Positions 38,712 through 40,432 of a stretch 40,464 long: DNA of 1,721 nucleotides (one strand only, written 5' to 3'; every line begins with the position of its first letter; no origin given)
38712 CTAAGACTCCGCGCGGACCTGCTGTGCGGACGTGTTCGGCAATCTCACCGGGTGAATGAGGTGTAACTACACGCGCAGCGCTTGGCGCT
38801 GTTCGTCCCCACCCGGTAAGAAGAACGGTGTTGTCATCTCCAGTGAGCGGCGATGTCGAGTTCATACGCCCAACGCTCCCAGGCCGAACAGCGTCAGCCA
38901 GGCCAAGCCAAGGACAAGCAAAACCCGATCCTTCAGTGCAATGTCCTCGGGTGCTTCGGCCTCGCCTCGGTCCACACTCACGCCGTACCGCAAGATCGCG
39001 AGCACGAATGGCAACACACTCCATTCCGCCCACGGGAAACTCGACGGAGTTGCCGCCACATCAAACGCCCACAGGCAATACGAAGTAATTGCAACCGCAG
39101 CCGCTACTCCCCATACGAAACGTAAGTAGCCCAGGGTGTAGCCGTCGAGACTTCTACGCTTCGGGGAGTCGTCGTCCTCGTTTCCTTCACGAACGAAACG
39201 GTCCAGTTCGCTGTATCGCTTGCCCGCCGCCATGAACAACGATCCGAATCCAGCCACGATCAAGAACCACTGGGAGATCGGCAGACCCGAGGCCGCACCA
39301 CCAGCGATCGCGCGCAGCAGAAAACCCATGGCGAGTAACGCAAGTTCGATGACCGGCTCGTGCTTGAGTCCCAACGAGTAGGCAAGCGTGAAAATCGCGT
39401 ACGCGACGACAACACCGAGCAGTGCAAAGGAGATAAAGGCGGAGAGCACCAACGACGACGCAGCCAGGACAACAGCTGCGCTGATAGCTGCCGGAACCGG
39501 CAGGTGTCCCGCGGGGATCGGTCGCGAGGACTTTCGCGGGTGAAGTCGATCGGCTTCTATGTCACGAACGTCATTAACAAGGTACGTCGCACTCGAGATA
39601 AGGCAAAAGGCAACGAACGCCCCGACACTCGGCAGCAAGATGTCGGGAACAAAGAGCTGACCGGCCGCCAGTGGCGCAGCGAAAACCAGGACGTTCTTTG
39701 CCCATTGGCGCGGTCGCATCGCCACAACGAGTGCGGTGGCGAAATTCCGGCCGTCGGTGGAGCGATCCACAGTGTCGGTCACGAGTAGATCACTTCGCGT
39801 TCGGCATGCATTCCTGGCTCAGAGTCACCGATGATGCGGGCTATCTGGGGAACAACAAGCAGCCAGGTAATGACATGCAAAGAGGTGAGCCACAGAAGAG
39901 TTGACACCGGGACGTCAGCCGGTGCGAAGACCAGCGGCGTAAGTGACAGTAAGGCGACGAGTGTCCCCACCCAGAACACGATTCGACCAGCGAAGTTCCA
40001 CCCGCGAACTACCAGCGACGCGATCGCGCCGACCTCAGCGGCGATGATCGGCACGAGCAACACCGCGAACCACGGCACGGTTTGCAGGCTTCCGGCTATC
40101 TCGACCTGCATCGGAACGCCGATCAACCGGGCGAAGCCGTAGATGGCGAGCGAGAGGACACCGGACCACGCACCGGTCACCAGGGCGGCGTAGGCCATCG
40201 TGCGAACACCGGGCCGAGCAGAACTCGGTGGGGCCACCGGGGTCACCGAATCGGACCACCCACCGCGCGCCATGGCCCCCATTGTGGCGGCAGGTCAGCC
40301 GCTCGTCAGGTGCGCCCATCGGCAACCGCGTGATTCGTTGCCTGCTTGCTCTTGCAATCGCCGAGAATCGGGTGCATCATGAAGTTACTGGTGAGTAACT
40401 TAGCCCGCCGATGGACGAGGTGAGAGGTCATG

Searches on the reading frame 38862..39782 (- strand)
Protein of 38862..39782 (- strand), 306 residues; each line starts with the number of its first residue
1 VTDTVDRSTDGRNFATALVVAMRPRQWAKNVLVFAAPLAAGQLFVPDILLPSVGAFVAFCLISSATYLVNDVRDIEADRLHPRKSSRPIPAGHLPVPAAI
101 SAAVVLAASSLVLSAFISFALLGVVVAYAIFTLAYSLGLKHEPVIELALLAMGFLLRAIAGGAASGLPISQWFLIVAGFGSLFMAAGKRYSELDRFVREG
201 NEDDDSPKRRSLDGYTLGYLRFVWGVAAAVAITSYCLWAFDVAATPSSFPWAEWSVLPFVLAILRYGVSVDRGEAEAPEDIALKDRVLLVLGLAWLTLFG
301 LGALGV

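Call 48: search_protein_families(library=pfam, proteins=[window:38862-39782:-], max_evalue=0.001)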
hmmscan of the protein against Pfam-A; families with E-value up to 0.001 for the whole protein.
window:38862-39782:- (306 aa): 1 family
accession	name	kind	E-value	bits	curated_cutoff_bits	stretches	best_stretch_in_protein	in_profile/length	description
PF01040.23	UbiA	-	4.9e-21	75.6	34.2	1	35-264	7-223/250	UbiA prenyltransferase family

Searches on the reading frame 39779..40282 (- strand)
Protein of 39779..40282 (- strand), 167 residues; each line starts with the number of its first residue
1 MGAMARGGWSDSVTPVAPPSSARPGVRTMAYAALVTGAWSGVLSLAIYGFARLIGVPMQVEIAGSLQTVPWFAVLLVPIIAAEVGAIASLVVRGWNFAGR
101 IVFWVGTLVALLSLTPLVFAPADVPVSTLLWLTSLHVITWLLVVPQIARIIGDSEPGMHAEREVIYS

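Call 48: search_protein_families(library=pfam, proteins=[window:39779-40282:-], max_evalue=0.001)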
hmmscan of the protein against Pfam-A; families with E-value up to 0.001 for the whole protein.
window:39779-40282:- (167 aa): 1 family
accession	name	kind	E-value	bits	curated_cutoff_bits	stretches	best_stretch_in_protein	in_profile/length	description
PF19545.4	DUF6069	-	3.2e-07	30.9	27.2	1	27-149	4-125/129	Family of unknown function (DUF6069)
